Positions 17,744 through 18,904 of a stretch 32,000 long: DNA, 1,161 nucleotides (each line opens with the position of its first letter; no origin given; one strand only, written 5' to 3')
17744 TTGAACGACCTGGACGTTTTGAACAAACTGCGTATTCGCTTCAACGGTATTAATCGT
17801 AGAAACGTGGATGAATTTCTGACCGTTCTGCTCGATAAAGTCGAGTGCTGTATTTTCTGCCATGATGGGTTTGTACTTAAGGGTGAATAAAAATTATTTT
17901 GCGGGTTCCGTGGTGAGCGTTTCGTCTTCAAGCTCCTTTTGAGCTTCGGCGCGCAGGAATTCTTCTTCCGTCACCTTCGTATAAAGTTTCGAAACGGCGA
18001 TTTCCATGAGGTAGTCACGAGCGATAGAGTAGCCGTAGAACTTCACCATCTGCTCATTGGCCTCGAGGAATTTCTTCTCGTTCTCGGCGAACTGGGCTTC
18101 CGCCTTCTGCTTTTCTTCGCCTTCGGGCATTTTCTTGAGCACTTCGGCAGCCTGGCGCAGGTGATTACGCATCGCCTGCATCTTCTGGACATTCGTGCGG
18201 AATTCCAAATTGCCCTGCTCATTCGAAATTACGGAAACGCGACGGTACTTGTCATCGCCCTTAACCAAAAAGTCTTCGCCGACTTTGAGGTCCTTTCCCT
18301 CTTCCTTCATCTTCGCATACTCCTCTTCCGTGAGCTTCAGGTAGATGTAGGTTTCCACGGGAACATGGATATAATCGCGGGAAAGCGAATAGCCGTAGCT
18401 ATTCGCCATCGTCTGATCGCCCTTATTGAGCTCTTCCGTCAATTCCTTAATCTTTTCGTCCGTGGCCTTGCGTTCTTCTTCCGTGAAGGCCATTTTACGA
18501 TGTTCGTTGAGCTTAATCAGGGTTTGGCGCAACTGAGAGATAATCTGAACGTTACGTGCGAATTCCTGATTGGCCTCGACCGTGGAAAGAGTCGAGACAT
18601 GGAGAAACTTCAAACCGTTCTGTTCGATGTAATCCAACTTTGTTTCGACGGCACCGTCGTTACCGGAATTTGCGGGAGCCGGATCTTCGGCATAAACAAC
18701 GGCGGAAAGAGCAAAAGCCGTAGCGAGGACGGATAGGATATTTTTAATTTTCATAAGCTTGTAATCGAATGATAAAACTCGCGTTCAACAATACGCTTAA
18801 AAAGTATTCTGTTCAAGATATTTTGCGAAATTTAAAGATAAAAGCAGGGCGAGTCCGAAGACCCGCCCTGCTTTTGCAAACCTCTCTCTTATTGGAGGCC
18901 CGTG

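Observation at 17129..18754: Tandem paralogous genes, each an internal duplication (four copies of a ~110-aa module), one secreted and one without a signal peptide, directly downstream of the secretin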

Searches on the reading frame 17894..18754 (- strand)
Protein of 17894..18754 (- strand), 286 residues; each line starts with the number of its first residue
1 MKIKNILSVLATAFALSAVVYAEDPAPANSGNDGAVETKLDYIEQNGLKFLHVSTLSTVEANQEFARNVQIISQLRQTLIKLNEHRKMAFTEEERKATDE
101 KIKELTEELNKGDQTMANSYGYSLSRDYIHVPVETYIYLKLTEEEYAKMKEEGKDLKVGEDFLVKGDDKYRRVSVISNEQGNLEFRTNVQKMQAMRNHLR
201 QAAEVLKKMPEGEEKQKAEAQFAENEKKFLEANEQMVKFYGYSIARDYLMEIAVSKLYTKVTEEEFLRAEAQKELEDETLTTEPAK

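Call 4: search_protein_families(library=pfam, proteins=[window:17894-18754:-], max_evalue=10)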
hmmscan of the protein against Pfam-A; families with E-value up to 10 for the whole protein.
window:17894-18754:- (286 aa): 8 families
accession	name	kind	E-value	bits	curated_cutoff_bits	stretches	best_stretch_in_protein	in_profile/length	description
PF15456.11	Uds1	-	0.093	13.4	28.8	2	83-115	73-104/123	Up-regulated During Septation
PF00363.23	Casein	-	0.17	12.8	23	1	191-242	7-60/87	Casein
PF24862.1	SUS_EPBD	-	0.25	12.3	27.7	1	182-224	37-79/88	Sucrose synthase EPBD domain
PF09784.14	L31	-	0.93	10.3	22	0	190-252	18-84/102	Mitochondrial ribosomal protein L31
PF05321.16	HHA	-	1.1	10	25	1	224-261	17-51/57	Haemolysin expression modulating protein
PF25753.1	SF0329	-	1.4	9.5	27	1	81-137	67-121/165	SF0329 protein family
PF08653.15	DASH_Dam1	-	2.9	8.2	26.6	0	63-84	13-34/56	DASH complex subunit Dam1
PF12254.13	DNA_pol_alpha_N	-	8.5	7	26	1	130-155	19-44/66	DNA polymerase alpha subunit p180 N terminal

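Call 5: search_protein_families(library=ncbifam, proteins=[window:17894-18754:-], max_evalue=10)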
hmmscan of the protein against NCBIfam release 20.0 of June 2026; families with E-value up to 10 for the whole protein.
window:17894-18754:- (286 aa): 1 family
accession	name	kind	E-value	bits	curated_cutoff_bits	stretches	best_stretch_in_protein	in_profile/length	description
TIGR04313.1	aro_clust_Mycop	subfamily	0.18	11.4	40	1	1-124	1-111/296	aromatic motif membrane protein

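Call 8: search_solved_structures(query=window:17894-18754:-, max_evalue=10)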
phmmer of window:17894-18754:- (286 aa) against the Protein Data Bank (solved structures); distinct sequences matched with E-value up to 10: 0.

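Call 10: find_homologous_proteins(query=window:17894-18754:-, max_evalue=0.001)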
Query window:17894-18754:- (286 aa): 28 proteins with E <= 0.001 among 8000 candidates.
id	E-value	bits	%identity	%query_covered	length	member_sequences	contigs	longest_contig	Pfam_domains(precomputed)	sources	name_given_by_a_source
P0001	6.7e-176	601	100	100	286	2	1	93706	-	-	-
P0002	1.9e-162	557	93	100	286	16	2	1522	-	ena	-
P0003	1.2e-159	547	93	100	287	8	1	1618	-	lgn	-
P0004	3.6e-127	441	76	100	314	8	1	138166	-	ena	-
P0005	7.8e-127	440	76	100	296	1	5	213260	-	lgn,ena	-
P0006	4.9e-126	437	75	99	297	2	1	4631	-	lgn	-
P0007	2.7e-125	435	75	97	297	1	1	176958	-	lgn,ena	-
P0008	1.6e-116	406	67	97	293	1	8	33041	-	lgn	-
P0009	1.3e-115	403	71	98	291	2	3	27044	-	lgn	-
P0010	2.5e-102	360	63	98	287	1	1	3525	-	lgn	-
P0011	1.2e-100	354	63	97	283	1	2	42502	-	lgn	-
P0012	4.8e-88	313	58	100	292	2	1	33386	-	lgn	-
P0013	4.2e-87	310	59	97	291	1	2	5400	-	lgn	-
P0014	7.8e-85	302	57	95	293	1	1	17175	-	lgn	-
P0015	2.2e-66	242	49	96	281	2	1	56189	-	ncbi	-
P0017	8.9e-66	240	50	89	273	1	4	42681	-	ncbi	-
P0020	1.2e-61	226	46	95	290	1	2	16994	-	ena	-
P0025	5.5e-51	192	43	83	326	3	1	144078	-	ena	-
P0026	4.4e-49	185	44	82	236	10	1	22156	-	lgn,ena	-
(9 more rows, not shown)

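Call 19: find_encoding_contigs(protein=P0015, flank=10000, max_places=2)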
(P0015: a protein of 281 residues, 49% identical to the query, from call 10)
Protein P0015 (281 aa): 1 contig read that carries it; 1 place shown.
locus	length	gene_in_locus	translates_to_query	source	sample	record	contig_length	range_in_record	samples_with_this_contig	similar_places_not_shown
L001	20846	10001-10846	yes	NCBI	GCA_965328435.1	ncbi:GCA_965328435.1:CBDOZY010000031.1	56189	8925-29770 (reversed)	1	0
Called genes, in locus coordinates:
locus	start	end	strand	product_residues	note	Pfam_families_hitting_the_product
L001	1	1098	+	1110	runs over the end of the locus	PF13802:Gal_mutarotas_2, PF01055:Glyco_hydro_31_2nd, PF21365:Glyco_hydro_31_3rd, PF17137:DUF5110, PF00754:F5_F8_type_C, PF08305:NPCBM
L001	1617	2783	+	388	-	PF01702:TGT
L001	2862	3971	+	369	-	PF01636:APH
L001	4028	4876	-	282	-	PF02569:Pantoate_ligase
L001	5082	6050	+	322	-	-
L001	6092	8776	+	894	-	PF13491:FtsK_4TM, PF17854:FtsK_alpha, PF01580:FtsK_SpoIIIE, PF09397:FtsK_gamma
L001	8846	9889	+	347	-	PF00814:TsaD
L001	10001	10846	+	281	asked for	-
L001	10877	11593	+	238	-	-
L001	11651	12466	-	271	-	PF22435:MRM3-like_sub_bind, PF00588:SpoU_methylase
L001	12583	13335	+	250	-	PF02348:CTP_transf_3, PF12804:NTP_transf_3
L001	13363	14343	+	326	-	PF01380:SIS, PF00571:CBS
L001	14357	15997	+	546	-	-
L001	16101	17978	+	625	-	PF00501:AMP-binding, PF13193:AMP-binding_C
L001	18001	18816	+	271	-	PF01476:LysM (weak)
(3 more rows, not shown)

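Call 20: find_encoding_contigs(protein=P0025, flank=10000, max_places=2)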
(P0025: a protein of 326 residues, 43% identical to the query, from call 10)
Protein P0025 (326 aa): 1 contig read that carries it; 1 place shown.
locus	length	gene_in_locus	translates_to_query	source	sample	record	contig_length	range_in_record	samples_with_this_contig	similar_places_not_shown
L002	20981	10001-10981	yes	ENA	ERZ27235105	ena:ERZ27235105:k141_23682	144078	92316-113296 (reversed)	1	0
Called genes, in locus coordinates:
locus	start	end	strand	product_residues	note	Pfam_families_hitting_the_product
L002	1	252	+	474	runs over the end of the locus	PF00370:FGGY_N, PF02782:FGGY_C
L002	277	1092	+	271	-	PF00596:Aldolase_II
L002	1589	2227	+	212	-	-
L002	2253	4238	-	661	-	PF22680:Glyco_hydro_123_N_2 (faint), PF13320:GH123_cat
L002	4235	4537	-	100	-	-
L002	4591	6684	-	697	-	PF04932:Wzy_C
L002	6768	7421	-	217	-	PF00160:Pro_isomerase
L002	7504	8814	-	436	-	PF00275:EPSP_synthase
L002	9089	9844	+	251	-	-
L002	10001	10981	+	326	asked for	-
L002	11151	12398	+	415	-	PF04055:Radical_SAM, PF13186:SPASM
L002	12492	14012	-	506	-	PF00117:GATase, PF07722:Peptidase_C26, PF02540:NAD_synthase (faint), PF03054:tRNA_Me_trans (weak), PF06508:QueC (faint), PF00958:GMP_synt_C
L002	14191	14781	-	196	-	PF01281:Ribosomal_L9_N, PF03948:Ribosomal_L9_C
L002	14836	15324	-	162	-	PF00436:SSB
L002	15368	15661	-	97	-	PF01250:Ribosomal_S6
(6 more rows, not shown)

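Call 21: find_encoding_contigs(protein=P0017, flank=8000, max_places=2)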
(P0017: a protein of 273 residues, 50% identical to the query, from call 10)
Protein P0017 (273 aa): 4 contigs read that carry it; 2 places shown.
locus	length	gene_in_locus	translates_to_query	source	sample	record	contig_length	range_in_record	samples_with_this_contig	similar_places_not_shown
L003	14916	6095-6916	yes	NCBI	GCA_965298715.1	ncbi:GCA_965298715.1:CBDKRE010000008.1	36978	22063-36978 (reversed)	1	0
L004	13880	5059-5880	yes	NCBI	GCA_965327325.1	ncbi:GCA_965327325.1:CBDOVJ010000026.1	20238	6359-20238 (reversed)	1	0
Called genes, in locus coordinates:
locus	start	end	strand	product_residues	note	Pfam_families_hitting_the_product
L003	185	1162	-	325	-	-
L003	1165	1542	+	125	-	PF02812:ELFV_dehydrog_N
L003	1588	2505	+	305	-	PF02812:ELFV_dehydrog_N, PF00208:ELFV_dehydrog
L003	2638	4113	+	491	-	PF01541:GIY-YIG, PF27096:UvrC_M (faint), PF02151:UVR, PF08459:UvrC_RNaseH_dom, PF14520:HHH_5 (weak)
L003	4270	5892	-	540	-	PF03755:YicC-like_N, PF08340:YicC-like_C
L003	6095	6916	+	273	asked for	-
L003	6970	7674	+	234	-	-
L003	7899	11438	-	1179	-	PF01855:POR_N, PF17147:PFOR_II, PF01558:POR, PF10371:EKR, PF00037:Fer4 (weak), PF12838:Fer4_7, PF13484:Fer4_16, PF02775:TPP_enzyme_C, +5 more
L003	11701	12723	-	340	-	PF02636:Methyltransf_28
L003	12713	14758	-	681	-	PF02784:Orn_Arg_deC_N, PF17810:Arg_decarb_HB, PF17944:Arg_decarbox_C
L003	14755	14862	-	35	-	-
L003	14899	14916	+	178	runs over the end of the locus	-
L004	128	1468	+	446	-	PF02812:ELFV_dehydrog_N, PF00208:ELFV_dehydrog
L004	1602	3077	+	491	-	PF01541:GIY-YIG, PF27096:UvrC_M (faint), PF02151:UVR, PF08459:UvrC_RNaseH_dom, PF14520:HHH_5 (weak)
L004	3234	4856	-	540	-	PF03755:YicC-like_N, PF08340:YicC-like_C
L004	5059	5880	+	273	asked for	-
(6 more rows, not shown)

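Call 22: find_encoding_contigs(protein=P0012, flank=8000, max_places=2)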
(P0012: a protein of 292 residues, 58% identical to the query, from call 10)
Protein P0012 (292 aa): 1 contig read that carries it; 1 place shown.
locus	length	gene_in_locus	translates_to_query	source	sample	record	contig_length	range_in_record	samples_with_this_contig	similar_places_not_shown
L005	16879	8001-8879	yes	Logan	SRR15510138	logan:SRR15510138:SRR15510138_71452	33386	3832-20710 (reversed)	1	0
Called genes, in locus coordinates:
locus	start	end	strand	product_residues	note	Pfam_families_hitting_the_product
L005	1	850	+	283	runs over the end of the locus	-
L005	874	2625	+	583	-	PF11104:PilM_2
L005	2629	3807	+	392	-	-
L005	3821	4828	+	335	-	-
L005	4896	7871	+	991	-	PF07719:TPR_2 (faint), PF13414:TPR_11 (faint), PF14559:TPR_19 (faint), PF00263:Secretin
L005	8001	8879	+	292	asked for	-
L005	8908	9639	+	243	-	-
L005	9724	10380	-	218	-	-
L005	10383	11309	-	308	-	PF09982:LpxR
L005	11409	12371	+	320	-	PF03547:Mem_trans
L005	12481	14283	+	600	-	PF00009:GTP_EFTU, PF22042:EF-G_D2, PF03144:GTP_EFTU_D2, PF00679:EFG_C, PF06421:LepA_C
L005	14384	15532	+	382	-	PF10509:GalKase_gal_bdg, PF00288:GHMP_kinases_N, PF08544:GHMP_kinases_C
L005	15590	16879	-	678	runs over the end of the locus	PF04551:GcpE, PF26540:GcpE_C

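Call 23: find_encoding_contigs(protein=P0020, flank=8000, max_places=2)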
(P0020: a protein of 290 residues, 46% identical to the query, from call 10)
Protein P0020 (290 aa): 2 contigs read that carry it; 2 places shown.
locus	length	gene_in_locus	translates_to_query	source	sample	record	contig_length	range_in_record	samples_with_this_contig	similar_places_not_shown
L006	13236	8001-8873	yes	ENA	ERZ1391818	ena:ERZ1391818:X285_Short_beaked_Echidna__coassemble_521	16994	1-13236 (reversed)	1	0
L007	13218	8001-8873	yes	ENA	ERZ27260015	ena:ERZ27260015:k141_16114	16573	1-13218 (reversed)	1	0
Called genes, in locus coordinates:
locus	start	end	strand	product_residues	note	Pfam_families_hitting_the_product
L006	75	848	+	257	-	-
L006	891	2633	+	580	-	PF11104:PilM_2, PF14450:FtsA (faint)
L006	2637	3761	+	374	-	PF28028:Amuc_1100 (weak)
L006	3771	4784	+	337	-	-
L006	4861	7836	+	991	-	PF00263:Secretin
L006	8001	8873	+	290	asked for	-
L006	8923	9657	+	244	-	-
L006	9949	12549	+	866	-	PF02861:Clp_N, PF23569:NBD_SMAX1, PF00004:AAA, PF17871:AAA_lid_9, PF00004:AAA, PF07724:AAA_2, PF07728:AAA_5, PF10431:ClpB_D2-small, +9 more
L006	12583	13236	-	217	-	?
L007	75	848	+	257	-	-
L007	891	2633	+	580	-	PF11104:PilM_2, PF14450:FtsA (weak)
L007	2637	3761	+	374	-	PF28028:Amuc_1100 (weak)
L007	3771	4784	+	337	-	-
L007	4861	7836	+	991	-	PF00263:Secretin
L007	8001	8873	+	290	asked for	-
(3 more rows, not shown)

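Call 24: find_encoding_contigs(protein=P0026, flank=8000, max_places=2)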
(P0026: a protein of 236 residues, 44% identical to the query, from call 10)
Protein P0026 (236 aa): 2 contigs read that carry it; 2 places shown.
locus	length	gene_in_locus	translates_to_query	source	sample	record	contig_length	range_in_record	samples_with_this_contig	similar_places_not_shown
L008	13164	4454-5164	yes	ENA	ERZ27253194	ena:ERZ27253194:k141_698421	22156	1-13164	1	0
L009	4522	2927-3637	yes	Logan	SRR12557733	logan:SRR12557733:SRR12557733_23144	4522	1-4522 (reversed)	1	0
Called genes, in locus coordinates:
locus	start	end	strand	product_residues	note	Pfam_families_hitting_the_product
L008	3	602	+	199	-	?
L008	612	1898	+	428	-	PF02646:RmuC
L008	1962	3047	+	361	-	PF05496:RuvB_N, PF13191:AAA_16 (faint), PF00004:AAA, PF07728:AAA_5, PF17864:AAA_lid_4, PF05491:WHD_RuvB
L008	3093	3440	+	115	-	PF04342:DMT_6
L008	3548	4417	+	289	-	-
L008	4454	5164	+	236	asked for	-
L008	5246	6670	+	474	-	PF00206:Lyase_1, PF10397:ADSL_C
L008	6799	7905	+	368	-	PF03372:Exo_endo_phos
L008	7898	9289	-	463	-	PF00209:SNF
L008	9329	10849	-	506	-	PF00117:GATase, PF07722:Peptidase_C26, PF02540:NAD_synthase (faint), PF03054:tRNA_Me_trans (faint), PF06508:QueC (faint), PF00958:GMP_synt_C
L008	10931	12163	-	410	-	PF01544:CorA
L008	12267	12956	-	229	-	-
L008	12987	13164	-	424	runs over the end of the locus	PF12704:MacB_PCD, PF02687:FtsX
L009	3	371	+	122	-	?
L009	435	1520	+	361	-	PF05496:RuvB_N, PF13191:AAA_16 (faint), PF00004:AAA, PF07728:AAA_5, PF17864:AAA_lid_4, PF05491:WHD_RuvB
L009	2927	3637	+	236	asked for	-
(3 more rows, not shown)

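Call 25: find_related_loci(query=A1, collection=genome_contigs, flank=10000)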
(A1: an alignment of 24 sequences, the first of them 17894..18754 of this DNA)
Query A1 (286 aa) in genome_contigs; peptide patterns used: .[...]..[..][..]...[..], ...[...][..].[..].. (x = any residue, [..] = any of these).
56 stretches matched a pattern; 18 encode a relative of the query (tblastn E <= 1e-3); 18 distinct loci.
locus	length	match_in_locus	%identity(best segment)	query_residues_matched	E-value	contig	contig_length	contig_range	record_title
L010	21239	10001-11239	92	1-286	9e-176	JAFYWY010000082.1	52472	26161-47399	MAG: Opitutales bacterium isolate RGIG7497 Water_buffalos_Colon-5__c677183, whole genome shotgun sequence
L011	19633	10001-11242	89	1-286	2e-164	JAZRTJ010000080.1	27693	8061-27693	MAG: Candidatus Spyradenecus sp. isolate T1900045343_YK20190033.MAGScoT_cleanbin_000018 SGB_6676_k141_453005, whole geno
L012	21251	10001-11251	76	1-286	3e-140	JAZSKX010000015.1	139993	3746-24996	MAG: Candidatus Spyradenecus sp. isolate T1900044559_TS20190025.MAGScoT_cleanbin_000012 SGB_350_k141_2770882, whole geno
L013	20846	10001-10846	54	1-280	8e-89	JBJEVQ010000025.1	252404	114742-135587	MAG: Candidatus Spyradosoma sp. isolate LOHA06_bin.025 NODE_7_length_252404_cov_21.221590, whole genome shotgun sequence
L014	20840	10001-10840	54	1-280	1e-88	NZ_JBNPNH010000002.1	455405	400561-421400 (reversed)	Candidatus Spyradosoma sp. SGI.093 HD212_1, whole genome shotgun sequence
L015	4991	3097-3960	47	1-285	2e-74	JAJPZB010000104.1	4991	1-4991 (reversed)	MAG: Opitutia bacterium isolate AH.B6_3 NODE_1454_length_4991_cov_10.701175, whole genome shotgun sequence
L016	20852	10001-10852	46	4-283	3e-70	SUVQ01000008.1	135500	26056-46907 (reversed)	MAG: Verrucomicrobia bacterium isolate SIG76 NODE_527_length_135500_cov_26.939375, whole genome shotgun sequence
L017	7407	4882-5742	44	1-284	2e-67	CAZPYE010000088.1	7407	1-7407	MAG TPA_asm: uncultured Enterobacteriaceae bacterium isolate SRP315200_co1_18 genome assembly, contig: NODE_23832_length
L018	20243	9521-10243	47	38-283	4e-66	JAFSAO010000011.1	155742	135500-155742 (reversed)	MAG: Opitutales bacterium isolate RGIG2967 Goat_Rectum-1__c258, whole genome shotgun sequence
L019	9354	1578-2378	46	4-280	2e-65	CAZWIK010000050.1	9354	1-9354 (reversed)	MAG TPA_asm: uncultured Enterobacteriaceae bacterium isolate SRP222994_co1_52 genome assembly, contig: NODE_15500_length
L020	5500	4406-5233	45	4-270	8e-65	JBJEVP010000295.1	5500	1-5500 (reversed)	MAG: Candidatus Spyradosoma sp. isolate LOHA34_bin.041 NODE_7304_length_5500_cov_14.839669, whole genome shotgun sequenc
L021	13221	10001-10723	49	25-266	5e-64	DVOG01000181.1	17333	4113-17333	MAG TPA_asm: Candidatus Spyradosoma merdigallinarum isolate 10669 MalCec3__C679487_L17333_SRR2134650, whole genome shotg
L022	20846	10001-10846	44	4-286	3e-62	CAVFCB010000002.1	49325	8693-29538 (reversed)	Bacteroidaceae bacterium isolate H07607-L1_cleanbin_000010 genome assembly, contig: Spades_H07607-L1_contig_137, whole g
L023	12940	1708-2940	40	1-275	6e-60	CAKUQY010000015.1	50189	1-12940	MAG: uncultured Opitutales bacterium isolate REFINED_METABAT215_TOP10_CONTIGS_1500_ASSEMBLY_K77_MERGED__Hadza_MoBio_hadz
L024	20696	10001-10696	44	43-276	3e-57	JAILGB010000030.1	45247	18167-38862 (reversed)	MAG: Opitutales bacterium isolate RUI087 k141_6052119_flag=0_multi=32.0000_len=45247, whole genome shotgun sequence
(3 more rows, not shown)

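Call 26: predict_structure(alignment_id=A1)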
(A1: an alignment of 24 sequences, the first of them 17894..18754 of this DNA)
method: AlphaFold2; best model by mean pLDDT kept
length: 286 residues; sequences in the alignment: 24
mean_pLDDT: 80.8   pTM: 0.68
mean pLDDT of the five models: 80.8, 79.6, 79.2, 78.9, 78.0
residues with pLDDT >= 90: 131; 70-90: 106; 50-70: 9; < 50: 40
segments of 3 or more residues with pLDDT < 50: 1-37
pLDDT, mean of each block of 10 residues (from residue 1): 35 33 35 44 91 92 89 88 89 90 91 84 80 94 87 73 88 92 91 92 94 94 95 90 87 93 88 79 54
secondary structure, 60 per line:
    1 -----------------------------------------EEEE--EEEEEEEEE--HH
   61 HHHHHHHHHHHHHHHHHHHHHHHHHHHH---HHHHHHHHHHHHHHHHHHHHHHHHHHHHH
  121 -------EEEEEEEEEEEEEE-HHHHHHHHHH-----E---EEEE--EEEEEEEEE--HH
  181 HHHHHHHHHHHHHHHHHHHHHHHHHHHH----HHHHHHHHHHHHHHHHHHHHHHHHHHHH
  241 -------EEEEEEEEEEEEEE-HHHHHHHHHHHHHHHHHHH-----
elements in order: E42-45 E48-56 H59-88 H92-120 E128-141 H143-152 E162-165 E168-176 H179-208 H213-240 E248-261 H263-281
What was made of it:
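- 17894..18754 (-): Gene A, 286 aa: signal peptide, about 15 aa of linker, then two modules. AlphaFold model with pLDDT 80.8 (call 26).
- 18284..18643 (-): Module A1 (about residues 38-157). Predicted elements: E42-56, H59-88, H92-120, E128-141, H143-152 (call 26).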

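Call 28: search_protein_representatives(alignment_id=A1)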
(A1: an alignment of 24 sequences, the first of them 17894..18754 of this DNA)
Query: 24 sequences, 283 profile positions. Proteins with E-value up to 0.001 (for the whole library): 261; up to 1e-10: 165; up to 1e-30: 30. The best 150 are listed.
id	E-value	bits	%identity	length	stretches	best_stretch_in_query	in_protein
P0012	2.5e-124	430.5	-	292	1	1-280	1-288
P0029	6.8e-104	363.5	-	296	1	14-278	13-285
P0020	9.6e-104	363.0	-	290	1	1-278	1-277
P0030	7.1e-76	271.5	-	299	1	23-274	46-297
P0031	1.9e-65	237.3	-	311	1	10-274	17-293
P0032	1.2e-62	228.2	-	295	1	1-271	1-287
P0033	7.0e-60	219.0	-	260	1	4-258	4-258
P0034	8.6e-58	212.2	-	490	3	49-264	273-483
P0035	1.4e-54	201.7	-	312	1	8-280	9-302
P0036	2.8e-54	200.7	-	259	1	41-275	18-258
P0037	1.7e-51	191.6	-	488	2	49-268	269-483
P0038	5.6e-50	186.6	-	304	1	1-276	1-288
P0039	1.0e-46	175.9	-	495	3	50-147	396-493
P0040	5.7e-46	173.4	-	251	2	45-152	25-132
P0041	2.4e-43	164.8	-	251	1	48-271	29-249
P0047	3.3e-41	157.8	-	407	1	50-278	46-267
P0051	9.6e-38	146.4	-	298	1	51-263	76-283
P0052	1.0e-37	146.3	-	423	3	49-272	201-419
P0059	6.6e-28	114.1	-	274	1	31-279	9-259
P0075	2.1e-24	102.7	-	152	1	43-156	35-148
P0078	3.2e-24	102.1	-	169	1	48-152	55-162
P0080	3.5e-24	101.9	-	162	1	48-155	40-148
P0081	3.5e-24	101.9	-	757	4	49-151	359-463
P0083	4.3e-24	101.6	-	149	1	44-151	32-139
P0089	3.4e-23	98.7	-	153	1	48-152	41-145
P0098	6.1e-22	94.6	-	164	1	49-153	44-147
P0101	1.3e-21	93.5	-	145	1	46-152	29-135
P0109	1.3e-20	90.2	-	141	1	45-155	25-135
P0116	5.8e-20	88.1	-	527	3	49-135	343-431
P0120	9.9e-20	87.3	-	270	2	48-153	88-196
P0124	2.2e-19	86.1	-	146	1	169-274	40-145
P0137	1.1e-17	80.5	-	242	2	27-153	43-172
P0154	7.1e-16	74.7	-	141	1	167-276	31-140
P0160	4.3e-15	72.1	-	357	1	46-152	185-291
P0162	5.2e-15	71.8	-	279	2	42-139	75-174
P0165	1.3e-14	70.6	-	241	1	50-151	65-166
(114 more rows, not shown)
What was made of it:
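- On Unannotated ~115-aa module family (this report): The profile search found 261 representatives (call 28).
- Proteins with three or four modules exist elsewhere in the family (call 28).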
